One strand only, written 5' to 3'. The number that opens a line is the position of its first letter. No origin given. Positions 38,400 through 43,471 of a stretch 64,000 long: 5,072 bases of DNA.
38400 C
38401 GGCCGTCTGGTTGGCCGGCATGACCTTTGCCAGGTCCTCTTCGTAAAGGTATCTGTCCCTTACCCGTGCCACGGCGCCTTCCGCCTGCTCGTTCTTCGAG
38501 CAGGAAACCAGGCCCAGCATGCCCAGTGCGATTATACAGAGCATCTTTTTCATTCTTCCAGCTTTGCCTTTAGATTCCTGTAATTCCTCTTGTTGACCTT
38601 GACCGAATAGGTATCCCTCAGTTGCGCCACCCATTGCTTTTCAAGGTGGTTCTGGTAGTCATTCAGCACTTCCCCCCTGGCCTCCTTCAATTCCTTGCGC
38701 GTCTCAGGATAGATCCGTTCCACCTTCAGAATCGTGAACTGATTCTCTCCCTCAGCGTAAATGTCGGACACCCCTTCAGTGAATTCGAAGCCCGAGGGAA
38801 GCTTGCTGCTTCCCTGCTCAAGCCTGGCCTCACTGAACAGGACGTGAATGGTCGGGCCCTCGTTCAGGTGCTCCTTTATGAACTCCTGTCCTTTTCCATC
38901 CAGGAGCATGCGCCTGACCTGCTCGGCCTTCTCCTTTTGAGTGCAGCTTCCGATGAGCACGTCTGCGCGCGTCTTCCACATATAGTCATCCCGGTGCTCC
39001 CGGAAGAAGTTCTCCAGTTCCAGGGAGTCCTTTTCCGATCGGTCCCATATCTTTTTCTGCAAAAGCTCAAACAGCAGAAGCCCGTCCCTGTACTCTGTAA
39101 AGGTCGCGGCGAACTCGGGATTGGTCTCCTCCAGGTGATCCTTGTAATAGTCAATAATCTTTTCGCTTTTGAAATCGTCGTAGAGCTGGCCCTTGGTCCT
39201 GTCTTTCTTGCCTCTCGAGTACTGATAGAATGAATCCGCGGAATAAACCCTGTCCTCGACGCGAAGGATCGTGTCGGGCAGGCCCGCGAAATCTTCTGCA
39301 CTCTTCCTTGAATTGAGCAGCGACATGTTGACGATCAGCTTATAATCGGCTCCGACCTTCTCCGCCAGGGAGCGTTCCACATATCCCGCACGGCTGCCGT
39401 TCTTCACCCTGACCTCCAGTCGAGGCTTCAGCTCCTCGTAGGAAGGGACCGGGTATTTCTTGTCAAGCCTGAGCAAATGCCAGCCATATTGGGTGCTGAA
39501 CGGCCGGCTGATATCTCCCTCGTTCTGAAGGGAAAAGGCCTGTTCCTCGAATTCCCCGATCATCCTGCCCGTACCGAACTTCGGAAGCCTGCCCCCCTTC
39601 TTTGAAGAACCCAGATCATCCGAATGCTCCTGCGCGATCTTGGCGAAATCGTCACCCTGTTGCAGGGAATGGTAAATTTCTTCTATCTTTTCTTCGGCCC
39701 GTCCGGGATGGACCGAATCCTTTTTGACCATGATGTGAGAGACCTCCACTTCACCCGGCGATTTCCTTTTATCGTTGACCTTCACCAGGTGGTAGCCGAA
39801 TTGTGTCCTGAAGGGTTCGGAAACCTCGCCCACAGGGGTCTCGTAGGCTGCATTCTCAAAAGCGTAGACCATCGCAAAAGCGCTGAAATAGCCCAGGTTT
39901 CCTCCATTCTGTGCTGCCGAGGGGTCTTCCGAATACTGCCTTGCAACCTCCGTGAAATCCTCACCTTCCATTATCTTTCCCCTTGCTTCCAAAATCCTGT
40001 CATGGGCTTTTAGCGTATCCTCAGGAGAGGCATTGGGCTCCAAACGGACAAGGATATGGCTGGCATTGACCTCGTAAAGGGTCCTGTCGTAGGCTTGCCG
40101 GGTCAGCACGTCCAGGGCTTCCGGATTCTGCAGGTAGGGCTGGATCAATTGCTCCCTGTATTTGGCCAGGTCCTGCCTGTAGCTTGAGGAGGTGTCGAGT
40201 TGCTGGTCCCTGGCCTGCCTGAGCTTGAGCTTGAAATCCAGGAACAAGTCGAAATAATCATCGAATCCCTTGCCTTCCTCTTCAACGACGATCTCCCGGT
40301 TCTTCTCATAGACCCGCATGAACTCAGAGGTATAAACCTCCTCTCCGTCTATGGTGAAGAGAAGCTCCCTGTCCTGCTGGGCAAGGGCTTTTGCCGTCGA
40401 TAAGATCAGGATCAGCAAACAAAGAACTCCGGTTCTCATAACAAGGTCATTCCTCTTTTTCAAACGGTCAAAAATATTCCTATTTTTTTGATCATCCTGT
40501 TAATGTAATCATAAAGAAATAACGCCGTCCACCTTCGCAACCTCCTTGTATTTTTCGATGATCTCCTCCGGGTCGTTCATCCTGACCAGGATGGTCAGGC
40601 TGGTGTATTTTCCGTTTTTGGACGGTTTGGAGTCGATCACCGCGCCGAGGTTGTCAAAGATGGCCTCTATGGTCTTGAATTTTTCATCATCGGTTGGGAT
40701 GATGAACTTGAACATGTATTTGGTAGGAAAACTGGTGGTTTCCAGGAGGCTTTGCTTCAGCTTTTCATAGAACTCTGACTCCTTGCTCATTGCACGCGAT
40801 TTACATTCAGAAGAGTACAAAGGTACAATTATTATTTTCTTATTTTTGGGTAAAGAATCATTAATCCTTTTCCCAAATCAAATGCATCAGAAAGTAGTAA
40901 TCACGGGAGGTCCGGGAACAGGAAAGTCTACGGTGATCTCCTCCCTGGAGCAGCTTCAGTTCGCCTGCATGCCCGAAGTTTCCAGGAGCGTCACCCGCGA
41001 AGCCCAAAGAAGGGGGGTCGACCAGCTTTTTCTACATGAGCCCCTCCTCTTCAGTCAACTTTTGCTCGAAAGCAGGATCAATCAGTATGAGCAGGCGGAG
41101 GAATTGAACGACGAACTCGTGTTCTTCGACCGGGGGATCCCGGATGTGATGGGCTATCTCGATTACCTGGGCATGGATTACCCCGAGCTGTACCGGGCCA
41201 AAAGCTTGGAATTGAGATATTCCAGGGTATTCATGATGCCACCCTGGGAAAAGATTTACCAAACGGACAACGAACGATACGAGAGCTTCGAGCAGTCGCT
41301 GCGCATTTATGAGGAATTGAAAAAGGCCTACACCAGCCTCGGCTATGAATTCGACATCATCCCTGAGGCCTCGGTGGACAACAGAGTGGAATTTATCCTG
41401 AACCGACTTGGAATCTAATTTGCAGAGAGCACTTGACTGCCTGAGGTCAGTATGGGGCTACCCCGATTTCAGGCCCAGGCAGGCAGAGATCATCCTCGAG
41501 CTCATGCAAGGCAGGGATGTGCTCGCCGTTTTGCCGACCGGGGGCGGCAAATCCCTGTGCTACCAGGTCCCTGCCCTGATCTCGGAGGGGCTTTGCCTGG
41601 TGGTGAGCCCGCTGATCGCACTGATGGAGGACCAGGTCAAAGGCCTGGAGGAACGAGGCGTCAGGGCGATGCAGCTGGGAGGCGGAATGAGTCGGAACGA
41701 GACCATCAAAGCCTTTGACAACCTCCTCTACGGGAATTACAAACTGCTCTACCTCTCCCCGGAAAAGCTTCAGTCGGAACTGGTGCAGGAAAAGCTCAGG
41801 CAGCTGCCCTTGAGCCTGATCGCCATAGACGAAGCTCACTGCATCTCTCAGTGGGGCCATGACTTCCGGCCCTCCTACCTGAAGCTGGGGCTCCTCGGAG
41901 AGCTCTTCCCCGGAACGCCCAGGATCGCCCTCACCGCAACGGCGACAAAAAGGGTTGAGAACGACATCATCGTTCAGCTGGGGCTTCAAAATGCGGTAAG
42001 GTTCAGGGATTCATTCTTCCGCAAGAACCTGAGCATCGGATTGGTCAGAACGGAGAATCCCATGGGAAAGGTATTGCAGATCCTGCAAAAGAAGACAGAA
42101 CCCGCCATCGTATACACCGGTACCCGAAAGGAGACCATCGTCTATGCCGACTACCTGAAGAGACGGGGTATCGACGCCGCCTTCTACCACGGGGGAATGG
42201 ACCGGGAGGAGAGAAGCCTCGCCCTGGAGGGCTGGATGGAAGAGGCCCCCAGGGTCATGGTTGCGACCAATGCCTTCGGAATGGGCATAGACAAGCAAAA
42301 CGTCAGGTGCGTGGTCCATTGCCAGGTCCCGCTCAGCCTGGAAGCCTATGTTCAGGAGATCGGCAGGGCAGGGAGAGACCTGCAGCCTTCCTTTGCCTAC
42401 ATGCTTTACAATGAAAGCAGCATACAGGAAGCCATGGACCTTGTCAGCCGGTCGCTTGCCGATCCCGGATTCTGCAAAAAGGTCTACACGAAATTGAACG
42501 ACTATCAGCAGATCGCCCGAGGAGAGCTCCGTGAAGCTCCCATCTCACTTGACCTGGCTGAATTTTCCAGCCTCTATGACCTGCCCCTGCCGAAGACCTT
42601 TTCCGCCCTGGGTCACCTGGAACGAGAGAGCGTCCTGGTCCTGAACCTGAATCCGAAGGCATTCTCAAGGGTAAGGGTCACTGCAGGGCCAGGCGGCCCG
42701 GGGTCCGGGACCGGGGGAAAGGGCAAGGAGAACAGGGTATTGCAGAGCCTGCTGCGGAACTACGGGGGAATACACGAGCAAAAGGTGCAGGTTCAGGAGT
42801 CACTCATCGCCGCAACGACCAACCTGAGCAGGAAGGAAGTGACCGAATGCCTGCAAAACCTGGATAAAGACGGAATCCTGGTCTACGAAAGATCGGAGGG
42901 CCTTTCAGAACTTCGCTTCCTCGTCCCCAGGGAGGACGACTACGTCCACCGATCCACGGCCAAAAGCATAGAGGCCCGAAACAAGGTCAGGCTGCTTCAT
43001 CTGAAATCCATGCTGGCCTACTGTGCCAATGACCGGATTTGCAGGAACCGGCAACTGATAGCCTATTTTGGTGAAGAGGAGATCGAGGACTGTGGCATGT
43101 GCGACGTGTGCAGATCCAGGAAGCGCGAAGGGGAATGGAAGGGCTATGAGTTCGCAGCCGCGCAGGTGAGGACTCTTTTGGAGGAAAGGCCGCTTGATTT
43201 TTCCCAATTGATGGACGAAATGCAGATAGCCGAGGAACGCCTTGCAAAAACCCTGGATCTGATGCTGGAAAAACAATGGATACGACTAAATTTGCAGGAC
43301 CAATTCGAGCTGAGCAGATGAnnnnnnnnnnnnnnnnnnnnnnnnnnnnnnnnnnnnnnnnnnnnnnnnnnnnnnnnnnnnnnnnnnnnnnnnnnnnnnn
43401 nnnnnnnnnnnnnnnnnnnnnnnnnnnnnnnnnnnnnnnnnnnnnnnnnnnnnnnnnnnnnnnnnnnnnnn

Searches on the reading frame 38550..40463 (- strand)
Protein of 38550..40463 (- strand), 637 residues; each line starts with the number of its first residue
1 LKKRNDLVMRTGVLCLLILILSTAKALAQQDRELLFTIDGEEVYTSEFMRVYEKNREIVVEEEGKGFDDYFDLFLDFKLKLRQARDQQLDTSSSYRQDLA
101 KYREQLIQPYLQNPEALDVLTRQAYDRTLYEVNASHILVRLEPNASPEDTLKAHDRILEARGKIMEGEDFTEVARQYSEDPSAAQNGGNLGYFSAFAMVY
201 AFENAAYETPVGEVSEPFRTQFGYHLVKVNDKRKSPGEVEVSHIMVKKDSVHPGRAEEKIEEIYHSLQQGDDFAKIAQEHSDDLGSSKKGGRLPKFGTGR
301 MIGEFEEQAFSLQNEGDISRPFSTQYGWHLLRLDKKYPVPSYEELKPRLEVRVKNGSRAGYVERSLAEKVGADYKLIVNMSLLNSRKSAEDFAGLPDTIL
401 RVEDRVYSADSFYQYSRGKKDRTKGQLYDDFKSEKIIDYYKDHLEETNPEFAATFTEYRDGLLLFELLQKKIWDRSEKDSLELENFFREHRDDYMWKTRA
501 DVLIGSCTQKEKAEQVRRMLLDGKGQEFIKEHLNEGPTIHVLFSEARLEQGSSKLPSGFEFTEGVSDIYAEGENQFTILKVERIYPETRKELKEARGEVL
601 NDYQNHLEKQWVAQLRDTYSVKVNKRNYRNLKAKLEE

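Call 44: search_protein_families(library=pfam, proteins=[window:38550-40463:-], max_evalue=0.00001)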
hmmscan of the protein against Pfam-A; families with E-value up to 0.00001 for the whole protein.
window:38550-40463:- (637 aa): 3 families
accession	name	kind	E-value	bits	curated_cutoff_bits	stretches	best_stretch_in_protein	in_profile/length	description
PF13616.12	Rotamase_3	-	1.3e-50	171.2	22.5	2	131-233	15-116/116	PPIC-type PPIASE domain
PF00639.27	Rotamase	-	2e-47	160.5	21.7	2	136-231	1-97/97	PPIC-type PPIASE domain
PF13145.12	Rotamase_2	-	2.5e-21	77.2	27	2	166-235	47-111/121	PPIC-type PPIASE domain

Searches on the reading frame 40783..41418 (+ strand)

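Call 44: search_protein_families(library=pfam, proteins=[window:40783-41418:+], max_evalue=0.00001)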
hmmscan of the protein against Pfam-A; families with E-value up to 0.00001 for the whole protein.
window:40783-41418:+ (211 aa): 1 family
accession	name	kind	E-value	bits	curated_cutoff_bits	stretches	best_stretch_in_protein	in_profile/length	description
PF13521.12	AAA_28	-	5.7e-43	147.4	27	1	37-201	1-164/164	AAA domain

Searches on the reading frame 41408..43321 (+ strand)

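Call 44: search_protein_families(library=pfam, proteins=[window:41408-43321:+], max_evalue=0.00001)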
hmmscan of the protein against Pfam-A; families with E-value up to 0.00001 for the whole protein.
window:41408-43321:+ (637 aa): 3 families
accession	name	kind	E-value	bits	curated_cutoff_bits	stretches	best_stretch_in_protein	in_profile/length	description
PF00270.35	DEAD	-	4.7e-26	91.9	26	1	23-184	2-165/167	DEAD/DEAH box helicase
PF00271.37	Helicase_C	-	2.2e-22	79.8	23.5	1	222-323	6-108/110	Helicase conserved C-terminal domain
PF16124.10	RecQ_Zn_bind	-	3.6e-13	50.5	25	1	519-569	15-66/66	RecQ zinc-binding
